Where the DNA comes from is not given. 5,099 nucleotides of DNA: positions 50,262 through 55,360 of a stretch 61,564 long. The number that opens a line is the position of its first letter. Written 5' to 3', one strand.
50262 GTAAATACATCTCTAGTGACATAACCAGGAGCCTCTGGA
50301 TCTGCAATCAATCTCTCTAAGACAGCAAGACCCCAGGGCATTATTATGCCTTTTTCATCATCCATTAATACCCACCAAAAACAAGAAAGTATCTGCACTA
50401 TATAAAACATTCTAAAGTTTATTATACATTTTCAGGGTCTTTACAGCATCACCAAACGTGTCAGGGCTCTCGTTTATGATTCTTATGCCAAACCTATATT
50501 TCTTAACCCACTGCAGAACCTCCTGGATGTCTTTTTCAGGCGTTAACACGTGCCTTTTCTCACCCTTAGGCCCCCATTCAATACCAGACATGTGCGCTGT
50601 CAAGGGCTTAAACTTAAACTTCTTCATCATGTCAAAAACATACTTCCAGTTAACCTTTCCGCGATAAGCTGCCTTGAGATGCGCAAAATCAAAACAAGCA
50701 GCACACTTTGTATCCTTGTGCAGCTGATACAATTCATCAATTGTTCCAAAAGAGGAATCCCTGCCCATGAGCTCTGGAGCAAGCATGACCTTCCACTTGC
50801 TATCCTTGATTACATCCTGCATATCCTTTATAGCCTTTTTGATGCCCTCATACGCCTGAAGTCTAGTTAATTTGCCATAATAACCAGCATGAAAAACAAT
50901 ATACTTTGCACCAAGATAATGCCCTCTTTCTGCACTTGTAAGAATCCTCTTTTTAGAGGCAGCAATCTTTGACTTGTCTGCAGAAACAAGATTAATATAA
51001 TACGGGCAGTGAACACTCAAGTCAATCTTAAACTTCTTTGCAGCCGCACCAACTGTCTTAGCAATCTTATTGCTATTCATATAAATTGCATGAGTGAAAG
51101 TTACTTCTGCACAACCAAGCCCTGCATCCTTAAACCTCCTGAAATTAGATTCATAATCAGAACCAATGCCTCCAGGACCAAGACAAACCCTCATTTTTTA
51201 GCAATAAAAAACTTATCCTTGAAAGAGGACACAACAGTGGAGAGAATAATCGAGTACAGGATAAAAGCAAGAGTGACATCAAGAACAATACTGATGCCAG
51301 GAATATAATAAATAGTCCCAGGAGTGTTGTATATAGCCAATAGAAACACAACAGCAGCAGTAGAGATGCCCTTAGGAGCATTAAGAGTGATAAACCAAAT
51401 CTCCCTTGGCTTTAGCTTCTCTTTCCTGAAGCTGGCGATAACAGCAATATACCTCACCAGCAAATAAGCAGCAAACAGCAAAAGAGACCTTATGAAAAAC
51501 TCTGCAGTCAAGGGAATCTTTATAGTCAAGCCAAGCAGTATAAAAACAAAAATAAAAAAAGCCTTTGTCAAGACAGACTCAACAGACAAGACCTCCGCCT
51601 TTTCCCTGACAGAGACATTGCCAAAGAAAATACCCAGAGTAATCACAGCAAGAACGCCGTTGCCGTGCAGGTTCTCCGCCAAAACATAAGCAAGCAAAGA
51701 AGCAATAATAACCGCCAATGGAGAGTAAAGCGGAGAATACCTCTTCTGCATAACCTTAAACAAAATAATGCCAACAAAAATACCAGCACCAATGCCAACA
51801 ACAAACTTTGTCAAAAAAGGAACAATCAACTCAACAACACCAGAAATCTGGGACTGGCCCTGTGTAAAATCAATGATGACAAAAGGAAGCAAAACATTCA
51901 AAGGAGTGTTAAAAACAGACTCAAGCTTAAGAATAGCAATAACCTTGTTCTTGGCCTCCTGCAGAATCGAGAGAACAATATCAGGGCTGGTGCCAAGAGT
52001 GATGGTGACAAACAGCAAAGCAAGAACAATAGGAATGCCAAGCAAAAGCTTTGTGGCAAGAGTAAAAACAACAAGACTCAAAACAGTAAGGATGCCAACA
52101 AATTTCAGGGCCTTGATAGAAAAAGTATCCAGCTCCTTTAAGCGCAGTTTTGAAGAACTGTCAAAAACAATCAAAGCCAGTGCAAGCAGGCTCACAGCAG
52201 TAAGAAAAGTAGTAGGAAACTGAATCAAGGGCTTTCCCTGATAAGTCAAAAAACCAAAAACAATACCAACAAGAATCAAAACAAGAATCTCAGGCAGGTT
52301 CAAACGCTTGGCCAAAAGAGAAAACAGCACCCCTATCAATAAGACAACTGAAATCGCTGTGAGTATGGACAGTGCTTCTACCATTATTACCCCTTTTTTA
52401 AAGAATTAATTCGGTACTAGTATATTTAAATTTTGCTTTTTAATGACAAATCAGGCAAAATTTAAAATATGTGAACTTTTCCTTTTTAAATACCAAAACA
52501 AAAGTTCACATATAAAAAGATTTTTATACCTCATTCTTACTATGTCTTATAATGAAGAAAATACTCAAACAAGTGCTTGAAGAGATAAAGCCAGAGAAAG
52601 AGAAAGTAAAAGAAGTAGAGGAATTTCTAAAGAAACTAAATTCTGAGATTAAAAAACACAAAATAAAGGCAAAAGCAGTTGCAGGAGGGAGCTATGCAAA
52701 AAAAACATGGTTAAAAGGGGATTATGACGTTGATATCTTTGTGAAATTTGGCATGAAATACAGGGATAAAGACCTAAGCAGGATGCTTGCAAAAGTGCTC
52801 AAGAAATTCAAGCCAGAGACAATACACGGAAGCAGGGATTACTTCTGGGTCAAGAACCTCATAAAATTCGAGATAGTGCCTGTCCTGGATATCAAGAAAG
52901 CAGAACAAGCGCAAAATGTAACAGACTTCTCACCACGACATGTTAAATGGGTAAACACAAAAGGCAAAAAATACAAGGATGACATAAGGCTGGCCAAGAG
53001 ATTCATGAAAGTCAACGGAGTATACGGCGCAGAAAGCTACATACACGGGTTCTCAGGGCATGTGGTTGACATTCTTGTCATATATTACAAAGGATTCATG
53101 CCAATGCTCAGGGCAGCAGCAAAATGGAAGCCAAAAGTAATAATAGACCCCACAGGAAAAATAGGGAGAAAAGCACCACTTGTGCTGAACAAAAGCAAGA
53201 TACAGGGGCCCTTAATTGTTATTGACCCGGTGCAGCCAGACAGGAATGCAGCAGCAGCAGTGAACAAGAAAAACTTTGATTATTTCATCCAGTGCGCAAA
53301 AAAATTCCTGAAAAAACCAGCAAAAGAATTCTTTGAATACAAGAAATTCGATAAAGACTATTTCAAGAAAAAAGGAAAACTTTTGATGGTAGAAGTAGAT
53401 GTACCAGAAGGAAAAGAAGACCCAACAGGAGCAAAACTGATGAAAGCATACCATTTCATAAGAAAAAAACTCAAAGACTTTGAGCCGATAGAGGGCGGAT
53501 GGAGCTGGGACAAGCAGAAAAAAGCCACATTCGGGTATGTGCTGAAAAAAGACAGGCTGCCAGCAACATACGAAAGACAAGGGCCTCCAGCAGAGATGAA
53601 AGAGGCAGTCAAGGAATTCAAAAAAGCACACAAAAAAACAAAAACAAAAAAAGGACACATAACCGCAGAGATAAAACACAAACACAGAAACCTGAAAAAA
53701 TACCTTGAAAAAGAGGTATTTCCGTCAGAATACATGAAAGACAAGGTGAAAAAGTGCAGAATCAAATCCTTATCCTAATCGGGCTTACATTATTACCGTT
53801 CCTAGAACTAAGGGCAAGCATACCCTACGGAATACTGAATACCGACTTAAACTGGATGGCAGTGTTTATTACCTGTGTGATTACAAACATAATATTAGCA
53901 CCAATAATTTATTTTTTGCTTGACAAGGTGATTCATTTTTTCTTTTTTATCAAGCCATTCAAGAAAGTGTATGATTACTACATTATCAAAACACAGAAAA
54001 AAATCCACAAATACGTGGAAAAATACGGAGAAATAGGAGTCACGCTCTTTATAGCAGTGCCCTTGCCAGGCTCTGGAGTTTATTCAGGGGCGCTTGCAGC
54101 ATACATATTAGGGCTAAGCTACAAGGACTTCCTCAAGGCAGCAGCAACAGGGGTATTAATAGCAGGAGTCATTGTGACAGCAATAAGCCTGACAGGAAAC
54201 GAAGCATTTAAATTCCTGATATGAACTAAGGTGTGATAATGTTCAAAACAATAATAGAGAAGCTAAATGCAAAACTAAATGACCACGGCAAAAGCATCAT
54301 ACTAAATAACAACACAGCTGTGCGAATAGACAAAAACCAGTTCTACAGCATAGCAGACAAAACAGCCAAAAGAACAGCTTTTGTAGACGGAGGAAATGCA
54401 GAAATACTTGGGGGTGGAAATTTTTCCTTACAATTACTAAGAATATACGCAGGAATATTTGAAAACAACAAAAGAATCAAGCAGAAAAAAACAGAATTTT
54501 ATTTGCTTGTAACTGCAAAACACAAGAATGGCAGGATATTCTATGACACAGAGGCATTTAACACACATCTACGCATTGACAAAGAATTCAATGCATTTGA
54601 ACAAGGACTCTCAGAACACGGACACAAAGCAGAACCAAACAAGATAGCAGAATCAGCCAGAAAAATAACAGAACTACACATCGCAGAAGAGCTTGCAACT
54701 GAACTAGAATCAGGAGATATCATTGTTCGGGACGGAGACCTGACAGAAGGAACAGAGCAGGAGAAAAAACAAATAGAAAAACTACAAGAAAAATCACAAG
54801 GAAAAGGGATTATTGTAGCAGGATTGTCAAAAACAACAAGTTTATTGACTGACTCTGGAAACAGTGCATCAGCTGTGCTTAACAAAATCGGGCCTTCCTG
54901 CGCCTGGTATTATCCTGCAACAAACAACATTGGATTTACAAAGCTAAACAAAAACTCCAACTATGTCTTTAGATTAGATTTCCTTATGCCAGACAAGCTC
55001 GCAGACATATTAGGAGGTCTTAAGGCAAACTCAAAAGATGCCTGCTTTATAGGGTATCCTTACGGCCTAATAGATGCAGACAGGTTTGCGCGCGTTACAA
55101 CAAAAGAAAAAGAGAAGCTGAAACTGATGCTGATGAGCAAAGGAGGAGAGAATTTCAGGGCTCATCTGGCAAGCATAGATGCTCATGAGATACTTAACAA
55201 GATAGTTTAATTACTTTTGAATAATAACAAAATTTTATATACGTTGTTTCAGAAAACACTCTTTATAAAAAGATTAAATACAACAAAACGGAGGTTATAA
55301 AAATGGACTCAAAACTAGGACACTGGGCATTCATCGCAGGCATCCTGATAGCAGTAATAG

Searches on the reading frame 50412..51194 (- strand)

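Call 76: search_protein_families(library=pfam, proteins=[window:50412-51194:-], max_evalue=0.0001)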
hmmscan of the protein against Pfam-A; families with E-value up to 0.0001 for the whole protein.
window:50412-51194:- (260 aa): 1 family
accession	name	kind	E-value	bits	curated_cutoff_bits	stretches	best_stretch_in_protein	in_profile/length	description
PF01261.30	AP_endonuc_2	-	4.6e-22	79.4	31.1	1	18-244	1-230/249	Xylose isomerase-like TIM barrel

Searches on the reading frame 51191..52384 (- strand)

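Call 76: search_protein_families(library=pfam, proteins=[window:51191-52384:-], max_evalue=0.0001)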
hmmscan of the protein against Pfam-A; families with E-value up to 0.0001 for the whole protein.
window:51191-52384:- (397 aa): 1 family
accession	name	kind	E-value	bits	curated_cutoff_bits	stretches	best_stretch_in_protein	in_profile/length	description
PF00999.27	Na_H_Exchanger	-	5.9e-33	114.7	26.2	1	15-384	4-363/375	Sodium/hydrogen exchanger, transmembrane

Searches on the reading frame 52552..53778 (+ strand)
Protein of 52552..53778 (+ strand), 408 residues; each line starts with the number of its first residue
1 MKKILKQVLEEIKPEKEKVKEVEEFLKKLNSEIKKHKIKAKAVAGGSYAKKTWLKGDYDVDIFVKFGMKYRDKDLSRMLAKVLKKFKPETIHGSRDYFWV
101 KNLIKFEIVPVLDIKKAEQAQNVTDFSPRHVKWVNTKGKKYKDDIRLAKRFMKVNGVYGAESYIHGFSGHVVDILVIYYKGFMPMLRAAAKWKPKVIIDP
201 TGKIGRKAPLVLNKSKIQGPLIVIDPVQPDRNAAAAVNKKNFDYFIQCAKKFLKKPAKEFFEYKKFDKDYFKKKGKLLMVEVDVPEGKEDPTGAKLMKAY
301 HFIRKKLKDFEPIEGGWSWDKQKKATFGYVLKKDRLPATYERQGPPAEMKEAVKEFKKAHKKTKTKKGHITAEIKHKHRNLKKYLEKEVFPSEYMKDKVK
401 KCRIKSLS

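Call 76: search_protein_families(library=pfam, proteins=[window:52552-53778:+], max_evalue=0.0001)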
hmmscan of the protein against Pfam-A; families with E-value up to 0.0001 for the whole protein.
window:52552-53778:+ (408 aa): 4 families
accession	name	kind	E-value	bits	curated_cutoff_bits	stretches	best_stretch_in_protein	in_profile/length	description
PF09249.16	tRNA_NucTransf2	-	2.3e-36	124.9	27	1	143-262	1-113/113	tRNA nucleotidyltransferase, second domain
PF18144.7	SMODS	-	6.6e-08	33.4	26.5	1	3-145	5-160/164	Second Messenger Oligonucleotide or Dinucleotide Synthetase domain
PF01909.29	NTP_transf_2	-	2.2e-06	28.4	21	1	26-70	1-44/93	Nucleotidyltransferase domain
PF21133.2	CAA_C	-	5.9e-05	23.2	22.2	0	278-390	6-121/144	CCA-adding enzyme, C-terminal domain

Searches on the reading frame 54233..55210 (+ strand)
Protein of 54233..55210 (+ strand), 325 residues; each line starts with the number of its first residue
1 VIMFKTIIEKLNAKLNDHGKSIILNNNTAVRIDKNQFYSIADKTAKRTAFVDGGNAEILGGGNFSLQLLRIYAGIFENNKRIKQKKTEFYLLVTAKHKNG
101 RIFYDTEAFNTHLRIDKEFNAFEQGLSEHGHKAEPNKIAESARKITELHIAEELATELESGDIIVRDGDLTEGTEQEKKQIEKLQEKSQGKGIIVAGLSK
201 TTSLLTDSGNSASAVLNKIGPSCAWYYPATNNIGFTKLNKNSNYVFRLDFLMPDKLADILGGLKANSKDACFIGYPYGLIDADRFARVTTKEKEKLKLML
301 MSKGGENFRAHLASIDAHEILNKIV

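Call 76: search_protein_families(library=pfam, proteins=[window:54233-55210:+], max_evalue=0.0001)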
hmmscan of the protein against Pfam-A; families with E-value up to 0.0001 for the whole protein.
window:54233-55210:+ (325 aa): 1 family
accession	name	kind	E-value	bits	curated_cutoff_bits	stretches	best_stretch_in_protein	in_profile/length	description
PF09376.16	NurA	-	3.2e-06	27.3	21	0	237-288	203-254/254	NurA domain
